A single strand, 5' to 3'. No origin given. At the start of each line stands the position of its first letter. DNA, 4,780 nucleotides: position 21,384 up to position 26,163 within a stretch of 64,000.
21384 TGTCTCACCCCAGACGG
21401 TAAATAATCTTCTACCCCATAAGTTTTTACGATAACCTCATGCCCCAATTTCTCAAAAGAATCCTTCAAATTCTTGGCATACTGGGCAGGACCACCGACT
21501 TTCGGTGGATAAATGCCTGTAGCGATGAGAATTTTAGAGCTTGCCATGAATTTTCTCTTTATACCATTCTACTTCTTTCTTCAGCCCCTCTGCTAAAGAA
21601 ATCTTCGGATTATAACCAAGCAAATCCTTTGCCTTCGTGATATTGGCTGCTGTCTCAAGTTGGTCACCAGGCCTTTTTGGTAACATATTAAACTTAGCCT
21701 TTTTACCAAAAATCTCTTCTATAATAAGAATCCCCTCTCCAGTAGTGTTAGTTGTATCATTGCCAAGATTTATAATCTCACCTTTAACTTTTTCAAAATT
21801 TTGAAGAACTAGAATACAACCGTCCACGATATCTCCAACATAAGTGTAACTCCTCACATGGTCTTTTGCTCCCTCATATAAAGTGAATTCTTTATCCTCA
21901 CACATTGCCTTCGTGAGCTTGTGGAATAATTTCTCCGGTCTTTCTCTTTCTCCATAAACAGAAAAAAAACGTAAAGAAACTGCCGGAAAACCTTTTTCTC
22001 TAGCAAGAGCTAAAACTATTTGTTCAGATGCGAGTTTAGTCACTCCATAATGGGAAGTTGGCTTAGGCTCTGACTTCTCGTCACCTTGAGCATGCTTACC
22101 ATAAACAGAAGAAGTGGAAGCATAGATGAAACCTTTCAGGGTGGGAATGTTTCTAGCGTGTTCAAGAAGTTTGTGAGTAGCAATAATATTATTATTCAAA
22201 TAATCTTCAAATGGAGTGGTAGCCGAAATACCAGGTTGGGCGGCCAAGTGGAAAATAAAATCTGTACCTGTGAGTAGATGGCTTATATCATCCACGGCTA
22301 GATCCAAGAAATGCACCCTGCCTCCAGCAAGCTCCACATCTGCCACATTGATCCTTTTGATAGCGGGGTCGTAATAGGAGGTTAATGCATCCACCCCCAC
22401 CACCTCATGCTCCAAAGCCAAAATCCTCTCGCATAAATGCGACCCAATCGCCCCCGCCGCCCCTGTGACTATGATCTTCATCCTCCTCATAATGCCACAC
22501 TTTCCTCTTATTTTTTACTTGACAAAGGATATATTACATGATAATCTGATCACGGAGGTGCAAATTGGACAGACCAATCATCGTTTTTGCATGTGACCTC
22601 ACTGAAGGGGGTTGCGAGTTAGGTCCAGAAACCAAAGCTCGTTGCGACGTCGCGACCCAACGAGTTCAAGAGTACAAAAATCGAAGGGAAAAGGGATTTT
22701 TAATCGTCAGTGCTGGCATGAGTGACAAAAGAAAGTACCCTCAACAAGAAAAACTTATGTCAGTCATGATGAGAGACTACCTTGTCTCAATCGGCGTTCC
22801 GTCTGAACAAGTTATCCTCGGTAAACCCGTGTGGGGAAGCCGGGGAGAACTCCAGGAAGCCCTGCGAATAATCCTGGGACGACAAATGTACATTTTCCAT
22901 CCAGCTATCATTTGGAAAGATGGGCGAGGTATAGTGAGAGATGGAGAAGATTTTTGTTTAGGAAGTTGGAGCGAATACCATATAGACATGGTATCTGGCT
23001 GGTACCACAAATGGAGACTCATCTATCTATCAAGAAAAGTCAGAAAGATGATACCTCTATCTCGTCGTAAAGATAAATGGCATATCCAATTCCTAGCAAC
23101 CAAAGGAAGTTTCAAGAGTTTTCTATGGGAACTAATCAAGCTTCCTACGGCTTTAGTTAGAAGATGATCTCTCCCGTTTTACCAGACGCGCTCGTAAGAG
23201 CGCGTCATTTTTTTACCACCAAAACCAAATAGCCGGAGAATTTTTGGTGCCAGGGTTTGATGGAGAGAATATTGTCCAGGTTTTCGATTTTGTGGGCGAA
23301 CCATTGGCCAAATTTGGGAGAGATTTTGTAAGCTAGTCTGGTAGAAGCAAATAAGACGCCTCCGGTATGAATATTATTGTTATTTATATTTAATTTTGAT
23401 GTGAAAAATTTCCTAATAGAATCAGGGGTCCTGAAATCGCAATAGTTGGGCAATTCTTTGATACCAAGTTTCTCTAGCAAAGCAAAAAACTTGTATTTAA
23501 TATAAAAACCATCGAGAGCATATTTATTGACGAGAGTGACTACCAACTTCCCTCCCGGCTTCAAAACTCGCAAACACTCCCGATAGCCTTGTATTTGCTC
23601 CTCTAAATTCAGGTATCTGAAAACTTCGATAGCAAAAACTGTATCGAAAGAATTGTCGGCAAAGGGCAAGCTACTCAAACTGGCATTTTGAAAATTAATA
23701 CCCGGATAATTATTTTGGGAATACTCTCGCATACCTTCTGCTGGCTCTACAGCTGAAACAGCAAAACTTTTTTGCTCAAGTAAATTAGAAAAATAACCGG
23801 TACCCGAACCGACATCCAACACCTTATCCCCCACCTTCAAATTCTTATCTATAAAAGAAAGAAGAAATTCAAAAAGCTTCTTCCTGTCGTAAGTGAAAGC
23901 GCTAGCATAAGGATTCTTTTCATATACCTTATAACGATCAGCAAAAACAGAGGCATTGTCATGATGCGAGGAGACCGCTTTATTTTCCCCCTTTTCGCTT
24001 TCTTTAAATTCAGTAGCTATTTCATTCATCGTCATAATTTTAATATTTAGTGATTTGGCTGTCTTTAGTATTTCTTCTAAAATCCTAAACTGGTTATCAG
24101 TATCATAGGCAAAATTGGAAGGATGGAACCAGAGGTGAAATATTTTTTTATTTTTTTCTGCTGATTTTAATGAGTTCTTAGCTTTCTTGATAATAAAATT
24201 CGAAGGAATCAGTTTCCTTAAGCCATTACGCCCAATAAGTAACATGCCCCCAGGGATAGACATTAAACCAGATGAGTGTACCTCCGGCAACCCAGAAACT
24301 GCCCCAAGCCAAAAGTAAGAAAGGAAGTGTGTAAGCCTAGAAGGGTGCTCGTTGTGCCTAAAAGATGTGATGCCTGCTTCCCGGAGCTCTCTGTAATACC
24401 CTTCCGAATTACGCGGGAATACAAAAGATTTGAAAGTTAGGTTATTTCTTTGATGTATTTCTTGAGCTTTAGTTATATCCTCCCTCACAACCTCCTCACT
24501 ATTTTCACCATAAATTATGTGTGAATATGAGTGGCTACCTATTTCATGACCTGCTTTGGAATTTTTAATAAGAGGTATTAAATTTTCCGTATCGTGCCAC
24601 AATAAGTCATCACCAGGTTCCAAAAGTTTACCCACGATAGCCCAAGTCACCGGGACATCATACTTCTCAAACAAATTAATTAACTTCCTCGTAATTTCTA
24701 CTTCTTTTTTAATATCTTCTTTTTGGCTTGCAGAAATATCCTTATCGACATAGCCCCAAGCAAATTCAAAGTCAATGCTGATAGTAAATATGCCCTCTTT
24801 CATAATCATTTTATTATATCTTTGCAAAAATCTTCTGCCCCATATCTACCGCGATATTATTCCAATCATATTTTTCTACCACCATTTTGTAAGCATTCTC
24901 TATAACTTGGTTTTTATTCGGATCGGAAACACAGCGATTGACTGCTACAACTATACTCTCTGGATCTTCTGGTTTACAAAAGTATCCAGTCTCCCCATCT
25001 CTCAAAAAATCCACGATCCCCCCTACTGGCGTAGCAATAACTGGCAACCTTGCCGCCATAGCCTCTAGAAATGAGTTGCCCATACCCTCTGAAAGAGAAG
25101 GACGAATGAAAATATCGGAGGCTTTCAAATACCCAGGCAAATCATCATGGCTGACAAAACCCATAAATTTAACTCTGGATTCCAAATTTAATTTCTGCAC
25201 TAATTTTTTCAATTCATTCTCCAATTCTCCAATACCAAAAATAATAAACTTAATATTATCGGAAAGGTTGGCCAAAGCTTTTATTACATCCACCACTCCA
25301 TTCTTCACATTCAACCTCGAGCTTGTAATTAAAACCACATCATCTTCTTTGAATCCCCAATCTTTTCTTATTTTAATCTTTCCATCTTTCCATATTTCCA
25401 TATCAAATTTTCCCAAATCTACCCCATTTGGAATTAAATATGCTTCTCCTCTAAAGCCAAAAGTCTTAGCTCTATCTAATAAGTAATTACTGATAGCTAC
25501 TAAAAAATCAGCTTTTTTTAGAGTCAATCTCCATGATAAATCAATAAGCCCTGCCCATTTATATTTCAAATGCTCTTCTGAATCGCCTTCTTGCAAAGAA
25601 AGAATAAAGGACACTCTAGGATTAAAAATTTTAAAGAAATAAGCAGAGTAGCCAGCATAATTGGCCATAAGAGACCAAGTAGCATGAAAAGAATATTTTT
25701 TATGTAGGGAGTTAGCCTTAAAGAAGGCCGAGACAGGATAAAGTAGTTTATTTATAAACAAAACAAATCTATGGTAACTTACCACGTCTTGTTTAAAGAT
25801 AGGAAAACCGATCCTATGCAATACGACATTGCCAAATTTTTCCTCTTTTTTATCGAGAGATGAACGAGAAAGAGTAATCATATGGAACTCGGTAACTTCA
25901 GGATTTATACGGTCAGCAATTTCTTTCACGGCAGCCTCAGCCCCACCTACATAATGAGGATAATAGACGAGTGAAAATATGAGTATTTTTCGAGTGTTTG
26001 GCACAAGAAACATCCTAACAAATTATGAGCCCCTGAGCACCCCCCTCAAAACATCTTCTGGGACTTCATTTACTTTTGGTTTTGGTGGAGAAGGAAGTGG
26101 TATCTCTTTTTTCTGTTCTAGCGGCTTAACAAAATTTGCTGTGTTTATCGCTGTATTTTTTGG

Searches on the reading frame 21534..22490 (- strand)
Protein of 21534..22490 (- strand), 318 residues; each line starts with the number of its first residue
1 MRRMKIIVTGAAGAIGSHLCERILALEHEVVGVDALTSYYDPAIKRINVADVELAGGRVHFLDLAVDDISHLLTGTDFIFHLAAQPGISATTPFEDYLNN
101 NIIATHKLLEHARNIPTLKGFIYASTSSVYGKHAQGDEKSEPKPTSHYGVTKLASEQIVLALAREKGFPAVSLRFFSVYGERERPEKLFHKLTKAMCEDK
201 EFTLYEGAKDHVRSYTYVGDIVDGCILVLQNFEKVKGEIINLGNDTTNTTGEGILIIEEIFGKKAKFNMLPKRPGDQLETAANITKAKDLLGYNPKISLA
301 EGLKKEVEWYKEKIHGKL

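Call 11: search_protein_families(library=pfam, proteins=[window:21534-22490:-], max_evalue=0.001)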
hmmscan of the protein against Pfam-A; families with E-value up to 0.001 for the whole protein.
window:21534-22490:- (318 aa): 7 families
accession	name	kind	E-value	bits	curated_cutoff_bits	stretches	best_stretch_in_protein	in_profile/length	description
PF01370.27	Epimerase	-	5.2e-49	167.3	20.9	1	6-243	1-240/240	NAD dependent epimerase/dehydratase family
PF16363.11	GDP_Man_Dehyd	-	2.4e-42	146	27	1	7-305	1-331/332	GDP-mannose 4,6 dehydratase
PF01073.25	3Beta_HSD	-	8.2e-18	64.8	22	1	7-235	1-235/280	3-beta hydroxysteroid dehydrogenase/isomerase family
PF07993.18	NAD_binding_4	-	1.1e-14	54.7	20.1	1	60-182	64-211/258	Male sterility protein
PF04321.23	RmlD_sub_bind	-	1.3e-12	47.8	27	1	4-234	1-202/287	RmlD substrate binding domain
PF02719.21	Polysacc_synt_2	-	2.5e-10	40.5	20.2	1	6-237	1-222/293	Polysaccharide biosynthesis protein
PF05368.20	NmrA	-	0.00023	21.3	27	1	5-274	4-247/298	NmrA-like family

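Call 29: search_protein_families(library=ncbifam, proteins=[window:21534-22490:-], max_evalue=0.00001)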
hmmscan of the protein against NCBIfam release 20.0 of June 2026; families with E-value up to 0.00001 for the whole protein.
window:21534-22490:- (318 aa): 22 families
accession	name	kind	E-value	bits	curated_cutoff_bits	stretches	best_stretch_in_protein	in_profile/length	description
TIGR01179.1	galE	equivalog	4.2e-39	134.3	262.3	1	5-313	1-328/332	UDP-glucose 4-epimerase GalE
TIGR01181.1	dTDP_gluc_dehyt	equivalog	1.2e-37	129.7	365.1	1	5-313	1-314/321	dTDP-glucose 4,6-dehydratase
TIGR02197.1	heptose_epim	equivalog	6.8e-33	114.2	274.6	1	6-312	1-315/316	ADP-glyceromanno-heptose 6-epimerase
TIGR04180.1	EDH_00030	hypoth_equivalog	6.4e-27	94.4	475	1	6-296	1-295/297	NAD-dependent 4,6-dehydratase LegB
NF011728.1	PRK15181.1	equivalog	3.5e-25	88.7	760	1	6-313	18-340/348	Vi polysaccharide biosynthesis UDP-N-acetylglucosaminuronic acid C-4 epimerase TviC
NF007956.0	PRK10675.1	subfamily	2.7e-22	79.3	394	1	4-179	1-181/338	UDP-glucose 4-epimerase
NF007490.0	PRK10084.1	subfamily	1.3e-21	77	649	1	4-312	1-336/361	dTDP-glucose 4,6-dehydratase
NF007582.0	PRK10217.1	equivalog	7e-19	68.1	698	1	5-311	3-332/355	dTDP-glucose 4,6-dehydratase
NF042422.1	oxyalk_red_OleD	equivalog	8.8e-18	64.7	580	1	4-193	1-181/329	2-alkyl-3-oxoalkanoate reductase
NF042423.1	oxyalk_red_Shew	equivalog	1.8e-17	63.4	580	1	4-183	9-179/331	2-alkyl-3-oxoalkanoate reductase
NF008360.0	PRK11150.1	equivalog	2.8e-17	62.9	452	1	6-310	2-306/310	ADP-glyceromanno-heptose 6-epimerase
NF043036.1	ErythonDh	equivalog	7.5e-17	61.5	325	1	4-174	1-175/321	D-erythronate dehydrogenase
TIGR03466.1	HpnA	hypoth_equivalog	4.3e-14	52.1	367.65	1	4-171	1-163/327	hopanoid-associated sugar epimerase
TIGR02622.1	CDP_4_6_dhtase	equivalog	3.6e-13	49.4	278.45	1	4-133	5-136/352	CDP-glucose 4,6-dehydratase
NF008872.0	PRK11908.1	equivalog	3.6e-12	46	294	1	4-249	2-258/349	bifunctional UDP-4-keto-pentose/UDP-xylose synthase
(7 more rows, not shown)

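Call 31: search_solved_structures(query=window:21534-22490:-, max_evalue=1e-20, show_alignments=1)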
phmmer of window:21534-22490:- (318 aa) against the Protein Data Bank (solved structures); distinct sequences matched with E-value up to 1e-20: 32.
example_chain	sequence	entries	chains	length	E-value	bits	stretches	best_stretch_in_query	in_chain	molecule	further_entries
6zl6_A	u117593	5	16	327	3e-63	217.1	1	4-315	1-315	Epimerase domain-containing protein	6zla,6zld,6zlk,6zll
6zlj_A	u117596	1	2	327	1.1e-62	215.2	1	4-315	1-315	Epimerase domain-containing protein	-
5u4q_A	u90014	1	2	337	1e-49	172.6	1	3-312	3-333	dTDP-glucose 4,6-dehydratase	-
6kv9_A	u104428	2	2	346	7.2e-38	133.7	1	6-316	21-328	MoeE5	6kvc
4zrm_A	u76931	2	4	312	3.3e-35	125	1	3-313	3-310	UDP-glucose 4-epimerase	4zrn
3ru7_A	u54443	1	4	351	7.2e-30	107.4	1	7-314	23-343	WbgU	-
3ru9_A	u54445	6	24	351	9.9e-30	107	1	7-312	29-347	WbgU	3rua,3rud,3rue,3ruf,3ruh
3lu1_A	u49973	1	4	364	1.1e-29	106.8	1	7-312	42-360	WbgU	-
2hun_A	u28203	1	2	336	1.4e-29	106.5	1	1-311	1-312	336aa long hypothetical dTDP-glucose 4,6-dehydratase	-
3ruc_A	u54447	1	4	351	1.4e-29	106.5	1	7-312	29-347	WbgU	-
3icp_A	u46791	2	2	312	1.9e-28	102.8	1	4-311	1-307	NAD-dependent epimerase/dehydratase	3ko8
10ke_A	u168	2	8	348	7.6e-28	100.8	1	4-312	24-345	Capsular polysaccharide biosynthesis protein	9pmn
3aw9_A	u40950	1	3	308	2.5e-27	99.1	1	4-311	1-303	NAD-dependent epimerase/dehydratase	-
3ehe_A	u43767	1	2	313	4.6e-26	95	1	6-306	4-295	UDP-glucose 4-epimerase (GalE-1)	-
1sb8_A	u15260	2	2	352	4.9e-25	91.6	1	7-310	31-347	wbpP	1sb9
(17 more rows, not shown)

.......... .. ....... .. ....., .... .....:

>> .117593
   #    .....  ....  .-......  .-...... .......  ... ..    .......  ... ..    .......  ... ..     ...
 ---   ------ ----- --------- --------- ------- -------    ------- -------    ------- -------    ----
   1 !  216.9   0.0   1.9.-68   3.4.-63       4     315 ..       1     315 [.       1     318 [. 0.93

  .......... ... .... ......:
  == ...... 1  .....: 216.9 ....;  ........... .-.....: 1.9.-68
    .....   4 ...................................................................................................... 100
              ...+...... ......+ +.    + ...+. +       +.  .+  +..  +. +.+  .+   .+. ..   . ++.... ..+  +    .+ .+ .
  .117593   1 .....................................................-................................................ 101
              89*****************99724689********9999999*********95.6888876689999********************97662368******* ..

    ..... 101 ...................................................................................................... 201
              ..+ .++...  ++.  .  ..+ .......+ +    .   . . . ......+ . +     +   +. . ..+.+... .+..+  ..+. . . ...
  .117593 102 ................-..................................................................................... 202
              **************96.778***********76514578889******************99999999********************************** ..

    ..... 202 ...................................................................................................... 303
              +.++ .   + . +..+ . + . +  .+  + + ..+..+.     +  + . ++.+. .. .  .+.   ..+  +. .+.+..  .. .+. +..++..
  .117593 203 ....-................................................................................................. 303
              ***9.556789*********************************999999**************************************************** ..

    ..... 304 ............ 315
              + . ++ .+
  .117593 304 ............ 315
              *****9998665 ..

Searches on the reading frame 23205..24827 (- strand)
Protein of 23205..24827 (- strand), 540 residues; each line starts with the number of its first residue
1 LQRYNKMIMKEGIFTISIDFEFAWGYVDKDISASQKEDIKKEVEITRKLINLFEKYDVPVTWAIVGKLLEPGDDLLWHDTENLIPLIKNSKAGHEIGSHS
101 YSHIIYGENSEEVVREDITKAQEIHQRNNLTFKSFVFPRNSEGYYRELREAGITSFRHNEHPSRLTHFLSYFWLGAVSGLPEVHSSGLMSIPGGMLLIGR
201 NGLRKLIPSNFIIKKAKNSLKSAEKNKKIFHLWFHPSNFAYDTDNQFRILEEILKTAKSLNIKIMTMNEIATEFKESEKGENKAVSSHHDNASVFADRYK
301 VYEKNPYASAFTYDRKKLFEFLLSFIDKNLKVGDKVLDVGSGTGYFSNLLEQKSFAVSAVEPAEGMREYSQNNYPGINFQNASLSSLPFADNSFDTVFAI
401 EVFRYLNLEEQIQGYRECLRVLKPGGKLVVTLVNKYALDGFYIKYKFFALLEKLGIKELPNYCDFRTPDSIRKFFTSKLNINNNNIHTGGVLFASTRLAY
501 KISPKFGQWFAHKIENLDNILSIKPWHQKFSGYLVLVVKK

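Call 11: search_protein_families(library=pfam, proteins=[window:23205-24827:-], max_evalue=0.001)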
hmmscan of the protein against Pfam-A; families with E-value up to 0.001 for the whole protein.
window:23205-24827:- (540 aa): 9 families
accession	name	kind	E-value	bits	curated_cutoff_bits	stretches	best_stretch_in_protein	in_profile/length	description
PF08241.18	Methyltransf_11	-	2e-20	73.7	21.2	1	337-430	1-95/95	Methyltransferase domain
PF13649.12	Methyltransf_25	-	1.6e-18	67.6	27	1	336-426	1-97/97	Methyltransferase domain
PF13847.12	Methyltransf_31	-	1.3e-12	48.1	27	1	331-434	2-113/145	Methyltransferase domain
PF13489.12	Methyltransf_23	-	3.1e-10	40.5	27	1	316-436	7-122/164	Methyltransferase domain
PF01522.26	Polysacc_deac_1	-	5.1e-10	39.8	23.1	1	43-138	18-104/124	Polysaccharide deacetylase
PF01209.24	Ubie_methyltran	-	7.6e-10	39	20.1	1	329-450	44-171/233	ubiE/COQ5 methyltransferase family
PF08242.18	Methyltransf_12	-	1.6e-09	38.8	30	1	337-428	1-98/98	Methyltransferase domain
PF10096.14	DUF2334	-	3.9e-09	36.8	26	1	37-245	7-194/203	Uncharacterized protein conserved in bacteria (DUF2334)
PF01135.25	PCMT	-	0.00023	21.4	20.3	1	300-373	41-117/210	Protein-L-isoaspartate(D-aspartate) O-methyltransferase (PCMT)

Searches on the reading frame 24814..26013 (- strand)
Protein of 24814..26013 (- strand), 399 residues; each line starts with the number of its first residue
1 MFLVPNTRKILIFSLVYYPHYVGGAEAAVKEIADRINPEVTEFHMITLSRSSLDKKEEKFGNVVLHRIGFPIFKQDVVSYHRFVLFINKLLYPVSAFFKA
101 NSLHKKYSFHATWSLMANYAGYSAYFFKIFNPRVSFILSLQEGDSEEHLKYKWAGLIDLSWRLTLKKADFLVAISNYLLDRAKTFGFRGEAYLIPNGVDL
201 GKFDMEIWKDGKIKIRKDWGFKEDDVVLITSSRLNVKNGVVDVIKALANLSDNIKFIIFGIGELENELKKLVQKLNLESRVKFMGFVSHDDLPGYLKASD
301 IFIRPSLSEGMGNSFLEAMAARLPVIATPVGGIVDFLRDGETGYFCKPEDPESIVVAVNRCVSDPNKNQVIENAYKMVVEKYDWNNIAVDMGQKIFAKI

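Call 11: search_protein_families(library=pfam, proteins=[window:24814-26013:-], max_evalue=0.001)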
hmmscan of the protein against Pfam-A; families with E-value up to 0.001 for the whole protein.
window:24814-26013:- (399 aa): 5 families
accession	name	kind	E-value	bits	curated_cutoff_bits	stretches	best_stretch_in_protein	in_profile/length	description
PF00534.26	Glycos_transf_1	-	6.3e-43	146.7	26.4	1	213-376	3-171/172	Glycosyl transferases group 1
PF13692.12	Glyco_trans_1_4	-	4.2e-34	118.3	27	1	227-364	3-142/142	Glycosyl transferases group 1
PF13524.12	Glyco_trans_1_2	-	3.9e-08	33.8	25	1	244-390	6-141/144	Glycosyl transferase-like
PF13439.12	Glyco_transf_4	-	9.7e-08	32.7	28.5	1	22-200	1-168/170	Glycosyltransferase Family 4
PF20706.3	GT4-conflict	-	3.4e-07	30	26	1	244-362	221-340/385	Family 4 Glycosyltransferase in conflict systems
